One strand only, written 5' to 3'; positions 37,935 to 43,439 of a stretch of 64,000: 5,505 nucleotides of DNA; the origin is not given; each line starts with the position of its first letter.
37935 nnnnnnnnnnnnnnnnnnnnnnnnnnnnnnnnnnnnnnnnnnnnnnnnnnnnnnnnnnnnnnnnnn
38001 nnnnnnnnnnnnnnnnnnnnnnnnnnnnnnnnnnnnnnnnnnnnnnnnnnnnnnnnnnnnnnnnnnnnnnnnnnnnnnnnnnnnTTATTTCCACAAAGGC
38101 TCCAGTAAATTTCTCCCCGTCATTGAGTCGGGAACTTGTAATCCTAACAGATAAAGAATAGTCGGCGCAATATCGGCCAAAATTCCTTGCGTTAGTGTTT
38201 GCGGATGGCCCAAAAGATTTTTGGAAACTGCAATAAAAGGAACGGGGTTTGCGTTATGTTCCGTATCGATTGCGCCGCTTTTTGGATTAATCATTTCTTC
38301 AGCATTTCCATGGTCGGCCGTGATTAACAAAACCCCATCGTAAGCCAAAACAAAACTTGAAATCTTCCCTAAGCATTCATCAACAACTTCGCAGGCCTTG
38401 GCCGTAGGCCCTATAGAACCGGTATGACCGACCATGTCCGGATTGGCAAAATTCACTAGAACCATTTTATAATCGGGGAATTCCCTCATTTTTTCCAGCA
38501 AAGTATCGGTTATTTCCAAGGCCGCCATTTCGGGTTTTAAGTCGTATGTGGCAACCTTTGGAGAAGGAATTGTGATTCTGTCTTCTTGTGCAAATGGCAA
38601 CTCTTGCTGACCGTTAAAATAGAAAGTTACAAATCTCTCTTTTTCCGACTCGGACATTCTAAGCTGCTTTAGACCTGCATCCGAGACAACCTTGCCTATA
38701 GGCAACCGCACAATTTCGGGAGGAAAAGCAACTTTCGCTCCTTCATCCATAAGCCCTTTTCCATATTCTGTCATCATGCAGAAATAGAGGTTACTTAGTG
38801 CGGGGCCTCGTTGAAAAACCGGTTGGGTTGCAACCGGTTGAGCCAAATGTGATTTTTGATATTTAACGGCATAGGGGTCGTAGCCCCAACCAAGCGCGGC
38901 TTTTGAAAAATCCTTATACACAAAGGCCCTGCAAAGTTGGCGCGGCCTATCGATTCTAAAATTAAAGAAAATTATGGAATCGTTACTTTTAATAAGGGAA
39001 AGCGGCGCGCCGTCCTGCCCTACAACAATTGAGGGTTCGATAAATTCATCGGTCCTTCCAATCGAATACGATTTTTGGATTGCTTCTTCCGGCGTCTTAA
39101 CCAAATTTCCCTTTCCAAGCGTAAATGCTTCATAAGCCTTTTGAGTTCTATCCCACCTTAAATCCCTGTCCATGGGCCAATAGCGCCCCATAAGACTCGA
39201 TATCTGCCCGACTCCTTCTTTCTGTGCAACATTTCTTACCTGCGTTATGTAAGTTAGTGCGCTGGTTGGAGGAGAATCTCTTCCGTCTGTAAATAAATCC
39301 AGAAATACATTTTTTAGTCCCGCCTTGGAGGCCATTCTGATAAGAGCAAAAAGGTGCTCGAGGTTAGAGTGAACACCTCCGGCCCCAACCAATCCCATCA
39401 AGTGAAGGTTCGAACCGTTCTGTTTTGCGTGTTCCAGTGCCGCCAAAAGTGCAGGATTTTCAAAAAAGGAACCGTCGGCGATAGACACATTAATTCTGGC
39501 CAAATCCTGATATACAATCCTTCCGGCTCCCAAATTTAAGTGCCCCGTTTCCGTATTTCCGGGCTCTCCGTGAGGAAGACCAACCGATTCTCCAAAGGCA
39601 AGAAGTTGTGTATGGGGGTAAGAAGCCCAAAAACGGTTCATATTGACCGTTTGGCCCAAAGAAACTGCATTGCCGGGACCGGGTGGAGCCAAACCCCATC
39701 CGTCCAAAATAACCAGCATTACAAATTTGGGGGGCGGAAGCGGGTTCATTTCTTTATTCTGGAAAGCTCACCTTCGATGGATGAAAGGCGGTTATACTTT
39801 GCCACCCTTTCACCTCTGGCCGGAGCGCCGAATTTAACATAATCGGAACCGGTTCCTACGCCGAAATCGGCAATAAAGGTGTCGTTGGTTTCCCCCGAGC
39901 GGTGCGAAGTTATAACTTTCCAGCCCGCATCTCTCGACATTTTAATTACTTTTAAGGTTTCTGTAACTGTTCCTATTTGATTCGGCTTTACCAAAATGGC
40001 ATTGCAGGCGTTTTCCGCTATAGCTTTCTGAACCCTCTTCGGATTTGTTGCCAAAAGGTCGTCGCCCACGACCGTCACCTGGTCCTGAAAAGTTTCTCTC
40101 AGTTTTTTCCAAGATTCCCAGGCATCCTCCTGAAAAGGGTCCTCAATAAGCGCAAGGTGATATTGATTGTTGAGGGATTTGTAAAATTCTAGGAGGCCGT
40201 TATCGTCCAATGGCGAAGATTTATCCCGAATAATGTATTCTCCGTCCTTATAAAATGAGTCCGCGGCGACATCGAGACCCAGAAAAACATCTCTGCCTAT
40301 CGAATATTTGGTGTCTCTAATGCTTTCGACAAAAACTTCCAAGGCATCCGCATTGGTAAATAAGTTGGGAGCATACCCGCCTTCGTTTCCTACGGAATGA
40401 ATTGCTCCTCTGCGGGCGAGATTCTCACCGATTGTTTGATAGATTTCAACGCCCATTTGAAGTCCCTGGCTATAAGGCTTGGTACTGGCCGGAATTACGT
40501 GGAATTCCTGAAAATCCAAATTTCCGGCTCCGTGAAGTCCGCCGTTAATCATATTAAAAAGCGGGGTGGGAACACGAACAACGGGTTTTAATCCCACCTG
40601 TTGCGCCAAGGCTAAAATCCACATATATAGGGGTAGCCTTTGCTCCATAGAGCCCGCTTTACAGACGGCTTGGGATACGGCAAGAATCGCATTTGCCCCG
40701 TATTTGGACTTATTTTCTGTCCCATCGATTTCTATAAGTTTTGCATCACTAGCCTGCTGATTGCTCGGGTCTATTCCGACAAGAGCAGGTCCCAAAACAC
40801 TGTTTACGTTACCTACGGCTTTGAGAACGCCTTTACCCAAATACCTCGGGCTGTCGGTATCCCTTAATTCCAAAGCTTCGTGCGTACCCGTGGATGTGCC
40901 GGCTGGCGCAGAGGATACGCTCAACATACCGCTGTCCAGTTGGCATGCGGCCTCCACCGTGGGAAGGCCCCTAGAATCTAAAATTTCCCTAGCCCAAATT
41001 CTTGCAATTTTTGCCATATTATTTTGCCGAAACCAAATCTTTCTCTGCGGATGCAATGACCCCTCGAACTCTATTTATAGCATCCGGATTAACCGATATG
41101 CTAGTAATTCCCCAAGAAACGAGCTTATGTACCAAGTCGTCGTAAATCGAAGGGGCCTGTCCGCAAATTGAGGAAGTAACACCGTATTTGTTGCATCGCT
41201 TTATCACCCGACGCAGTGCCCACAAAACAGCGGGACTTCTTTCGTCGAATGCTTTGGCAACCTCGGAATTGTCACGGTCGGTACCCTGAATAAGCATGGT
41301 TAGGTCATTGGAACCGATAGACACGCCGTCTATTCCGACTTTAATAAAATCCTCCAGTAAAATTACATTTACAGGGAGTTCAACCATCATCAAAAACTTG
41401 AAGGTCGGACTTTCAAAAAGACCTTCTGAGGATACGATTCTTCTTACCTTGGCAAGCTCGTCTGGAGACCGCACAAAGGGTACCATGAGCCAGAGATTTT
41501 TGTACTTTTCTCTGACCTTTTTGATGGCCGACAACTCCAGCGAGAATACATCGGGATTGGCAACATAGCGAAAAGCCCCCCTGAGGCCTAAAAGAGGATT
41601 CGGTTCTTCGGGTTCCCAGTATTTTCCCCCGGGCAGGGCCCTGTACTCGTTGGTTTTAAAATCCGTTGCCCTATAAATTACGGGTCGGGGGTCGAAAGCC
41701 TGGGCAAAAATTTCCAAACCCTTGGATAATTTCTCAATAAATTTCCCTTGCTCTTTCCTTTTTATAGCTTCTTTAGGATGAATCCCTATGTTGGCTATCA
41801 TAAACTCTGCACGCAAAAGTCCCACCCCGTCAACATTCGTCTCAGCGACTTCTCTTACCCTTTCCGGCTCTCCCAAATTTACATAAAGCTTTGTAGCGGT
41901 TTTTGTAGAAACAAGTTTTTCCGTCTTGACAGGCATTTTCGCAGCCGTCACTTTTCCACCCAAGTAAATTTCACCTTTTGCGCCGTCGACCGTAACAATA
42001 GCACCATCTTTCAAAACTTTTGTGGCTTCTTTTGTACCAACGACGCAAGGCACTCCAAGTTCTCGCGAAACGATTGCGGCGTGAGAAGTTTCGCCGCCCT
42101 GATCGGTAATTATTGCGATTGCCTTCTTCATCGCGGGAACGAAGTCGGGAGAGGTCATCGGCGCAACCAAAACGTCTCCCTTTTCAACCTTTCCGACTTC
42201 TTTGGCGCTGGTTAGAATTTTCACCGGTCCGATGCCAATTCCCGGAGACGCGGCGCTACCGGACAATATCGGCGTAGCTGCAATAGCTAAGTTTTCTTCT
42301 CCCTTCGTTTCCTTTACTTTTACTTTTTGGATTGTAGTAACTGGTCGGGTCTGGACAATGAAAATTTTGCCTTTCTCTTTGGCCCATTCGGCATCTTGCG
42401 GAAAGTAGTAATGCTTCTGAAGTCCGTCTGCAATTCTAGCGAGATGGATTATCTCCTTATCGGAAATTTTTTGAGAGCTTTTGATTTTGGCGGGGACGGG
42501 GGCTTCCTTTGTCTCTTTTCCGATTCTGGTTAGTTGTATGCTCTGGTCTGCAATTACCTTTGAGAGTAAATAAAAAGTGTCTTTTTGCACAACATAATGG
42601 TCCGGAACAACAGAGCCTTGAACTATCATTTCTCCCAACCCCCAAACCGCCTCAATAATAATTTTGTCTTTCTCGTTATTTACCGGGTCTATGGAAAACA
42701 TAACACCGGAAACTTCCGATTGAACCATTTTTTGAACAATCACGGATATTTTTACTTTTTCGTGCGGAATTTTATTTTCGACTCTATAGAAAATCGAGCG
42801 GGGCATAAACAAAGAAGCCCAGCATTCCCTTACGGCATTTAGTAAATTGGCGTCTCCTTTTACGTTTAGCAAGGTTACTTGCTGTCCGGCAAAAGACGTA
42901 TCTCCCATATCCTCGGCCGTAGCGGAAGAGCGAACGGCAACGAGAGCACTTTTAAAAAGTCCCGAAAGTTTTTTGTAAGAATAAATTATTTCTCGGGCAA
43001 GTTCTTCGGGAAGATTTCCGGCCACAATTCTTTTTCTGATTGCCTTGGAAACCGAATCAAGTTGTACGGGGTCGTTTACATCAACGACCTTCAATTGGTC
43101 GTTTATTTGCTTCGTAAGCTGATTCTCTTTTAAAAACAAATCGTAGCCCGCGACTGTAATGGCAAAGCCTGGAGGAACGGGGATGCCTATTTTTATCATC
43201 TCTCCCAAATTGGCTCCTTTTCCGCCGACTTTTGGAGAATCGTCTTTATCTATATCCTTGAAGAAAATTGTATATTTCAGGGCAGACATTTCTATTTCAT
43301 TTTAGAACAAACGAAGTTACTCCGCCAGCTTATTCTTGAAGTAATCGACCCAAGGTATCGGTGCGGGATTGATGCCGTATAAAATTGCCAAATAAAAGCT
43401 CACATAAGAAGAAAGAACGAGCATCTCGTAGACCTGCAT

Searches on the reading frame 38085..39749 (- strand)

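Call 6: search_protein_families(library=pfam, proteins=[window:38085-39749:-], max_evalue=0.1)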
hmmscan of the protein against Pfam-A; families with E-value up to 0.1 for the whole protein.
window:38085-39749:- (554 aa): 2 families
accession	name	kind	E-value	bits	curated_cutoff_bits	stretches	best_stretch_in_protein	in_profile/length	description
PF06415.18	iPGM_N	-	2.5e-73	246.6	27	1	86-329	1-215/217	BPG-independent PGAM N-terminus (iPGM_N)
PF01676.23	Metalloenzyme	-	3.5e-65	220.4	24.3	1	10-538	3-251/252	Metalloenzyme superfamily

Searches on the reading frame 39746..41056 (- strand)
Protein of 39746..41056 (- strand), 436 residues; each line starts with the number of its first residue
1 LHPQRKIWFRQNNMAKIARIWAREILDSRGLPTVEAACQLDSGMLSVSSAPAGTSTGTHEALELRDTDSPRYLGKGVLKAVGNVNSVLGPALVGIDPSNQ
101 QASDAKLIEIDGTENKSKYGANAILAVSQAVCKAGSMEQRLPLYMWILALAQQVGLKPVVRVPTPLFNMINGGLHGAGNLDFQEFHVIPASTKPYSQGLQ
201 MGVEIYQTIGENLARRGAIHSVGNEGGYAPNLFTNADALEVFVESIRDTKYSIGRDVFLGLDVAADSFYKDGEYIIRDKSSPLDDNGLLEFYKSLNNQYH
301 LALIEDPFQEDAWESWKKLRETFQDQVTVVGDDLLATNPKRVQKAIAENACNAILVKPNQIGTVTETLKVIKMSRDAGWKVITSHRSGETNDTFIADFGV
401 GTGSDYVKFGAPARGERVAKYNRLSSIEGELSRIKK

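Call 81: search_protein_families(library=pfam, proteins=[window:39746-41056:-], max_evalue=0.00001)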
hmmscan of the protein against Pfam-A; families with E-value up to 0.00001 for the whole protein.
window:39746-41056:- (436 aa): 3 families
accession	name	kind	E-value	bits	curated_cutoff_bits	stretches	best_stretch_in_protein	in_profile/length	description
PF00113.28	Enolase_C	-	2.8e-89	299.8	21.5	1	162-432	4-282/296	Enolase, C-terminal TIM barrel domain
PF03952.21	Enolase_N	-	5.9e-49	166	35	1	17-147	1-131/131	Enolase, N-terminal domain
PF13378.12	MR_MLE_C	-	5.4e-10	39.8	29.4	1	278-383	50-152/219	Enolase C-terminal domain-like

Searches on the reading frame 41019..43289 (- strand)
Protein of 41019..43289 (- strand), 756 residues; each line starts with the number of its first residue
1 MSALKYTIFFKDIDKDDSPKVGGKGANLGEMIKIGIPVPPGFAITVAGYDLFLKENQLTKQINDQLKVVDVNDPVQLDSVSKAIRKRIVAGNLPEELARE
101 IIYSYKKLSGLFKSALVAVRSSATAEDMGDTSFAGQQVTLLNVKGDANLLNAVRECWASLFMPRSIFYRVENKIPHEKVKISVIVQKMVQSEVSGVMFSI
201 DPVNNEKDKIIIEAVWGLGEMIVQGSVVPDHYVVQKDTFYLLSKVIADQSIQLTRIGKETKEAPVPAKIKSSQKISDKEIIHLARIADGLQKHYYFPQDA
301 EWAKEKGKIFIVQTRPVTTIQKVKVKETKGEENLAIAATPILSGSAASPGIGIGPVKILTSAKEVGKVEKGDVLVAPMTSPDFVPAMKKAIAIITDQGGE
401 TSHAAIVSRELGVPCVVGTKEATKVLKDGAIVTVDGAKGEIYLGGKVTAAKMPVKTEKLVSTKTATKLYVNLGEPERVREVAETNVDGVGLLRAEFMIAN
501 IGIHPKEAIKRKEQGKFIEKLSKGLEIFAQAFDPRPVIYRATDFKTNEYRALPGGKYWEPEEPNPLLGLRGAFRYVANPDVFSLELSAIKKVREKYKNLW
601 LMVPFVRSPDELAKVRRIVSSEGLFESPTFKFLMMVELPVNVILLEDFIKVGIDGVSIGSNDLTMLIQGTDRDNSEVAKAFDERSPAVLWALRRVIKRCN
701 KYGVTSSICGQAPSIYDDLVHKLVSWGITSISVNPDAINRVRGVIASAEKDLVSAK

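Call 81: search_protein_families(library=pfam, proteins=[window:41019-43289:-], max_evalue=0.00001)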
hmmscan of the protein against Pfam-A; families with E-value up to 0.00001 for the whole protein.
window:41019-43289:- (756 aa): 3 families
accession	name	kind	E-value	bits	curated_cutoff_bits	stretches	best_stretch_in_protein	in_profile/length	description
PF01326.24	PPDK_N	-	1.1e-107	360.5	27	1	20-331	3-323/328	Pyruvate phosphate dikinase, AMP/ATP-binding domain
PF02896.24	PEP-utilizers_C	-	5.3e-64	216.6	22.8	1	455-748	9-291/293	PEP-utilising enzyme, PEP-binding domain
PF00391.29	PEP-utilizers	-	3.4e-29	100.7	23.1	1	369-439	2-72/72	PEP-utilising enzyme, mobile domain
